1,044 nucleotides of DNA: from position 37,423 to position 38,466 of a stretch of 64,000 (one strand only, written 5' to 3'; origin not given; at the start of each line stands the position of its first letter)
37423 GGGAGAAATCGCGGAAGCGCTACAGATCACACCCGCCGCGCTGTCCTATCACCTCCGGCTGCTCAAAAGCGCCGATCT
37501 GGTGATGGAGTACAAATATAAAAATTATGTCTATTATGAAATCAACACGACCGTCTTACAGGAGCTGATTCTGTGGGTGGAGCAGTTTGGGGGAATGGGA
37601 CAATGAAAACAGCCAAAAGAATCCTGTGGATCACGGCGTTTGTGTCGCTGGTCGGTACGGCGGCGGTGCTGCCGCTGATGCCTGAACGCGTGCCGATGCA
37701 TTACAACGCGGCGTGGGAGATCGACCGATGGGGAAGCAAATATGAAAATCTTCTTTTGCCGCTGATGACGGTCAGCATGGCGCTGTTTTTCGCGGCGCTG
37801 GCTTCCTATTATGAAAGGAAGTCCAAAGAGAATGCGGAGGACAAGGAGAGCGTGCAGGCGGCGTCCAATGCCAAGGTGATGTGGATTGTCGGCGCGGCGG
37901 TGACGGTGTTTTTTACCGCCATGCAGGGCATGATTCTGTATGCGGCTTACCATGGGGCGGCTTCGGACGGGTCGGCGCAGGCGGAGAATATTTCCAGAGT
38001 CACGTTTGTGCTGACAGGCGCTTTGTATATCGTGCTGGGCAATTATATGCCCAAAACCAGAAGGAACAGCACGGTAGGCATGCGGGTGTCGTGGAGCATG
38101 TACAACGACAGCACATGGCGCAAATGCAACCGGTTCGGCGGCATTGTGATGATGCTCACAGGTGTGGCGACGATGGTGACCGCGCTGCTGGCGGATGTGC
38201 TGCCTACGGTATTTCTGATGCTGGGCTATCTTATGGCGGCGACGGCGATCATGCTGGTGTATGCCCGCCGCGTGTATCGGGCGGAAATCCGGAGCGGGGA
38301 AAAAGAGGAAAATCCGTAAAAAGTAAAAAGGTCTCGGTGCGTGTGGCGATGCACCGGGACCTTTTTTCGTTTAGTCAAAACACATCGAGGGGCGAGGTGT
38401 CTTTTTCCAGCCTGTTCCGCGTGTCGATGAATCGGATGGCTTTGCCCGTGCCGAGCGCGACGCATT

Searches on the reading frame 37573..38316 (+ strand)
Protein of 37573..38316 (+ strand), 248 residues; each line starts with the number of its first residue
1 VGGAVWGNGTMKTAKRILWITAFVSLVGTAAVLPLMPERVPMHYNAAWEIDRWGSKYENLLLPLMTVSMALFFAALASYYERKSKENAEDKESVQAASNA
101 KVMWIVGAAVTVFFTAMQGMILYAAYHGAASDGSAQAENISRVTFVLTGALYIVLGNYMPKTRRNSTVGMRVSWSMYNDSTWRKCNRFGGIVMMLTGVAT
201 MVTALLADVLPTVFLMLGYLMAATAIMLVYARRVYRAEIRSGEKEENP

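Call 61: search_protein_families(library=pfam, proteins=[window:37573-38316:+], max_evalue=0.00001)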
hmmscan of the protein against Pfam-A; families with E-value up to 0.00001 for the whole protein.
window:37573-38316:+ (248 aa): 2 families
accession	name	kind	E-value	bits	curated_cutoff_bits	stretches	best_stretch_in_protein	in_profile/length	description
PF13630.11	SdpI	-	1.6e-15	57.4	28.2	1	161-230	1-70/71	SdpI/YfhL protein family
PF07853.16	DUF1648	-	2.2e-13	50.1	28.7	1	21-66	2-48/49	Domain of unknown function (DUF1648)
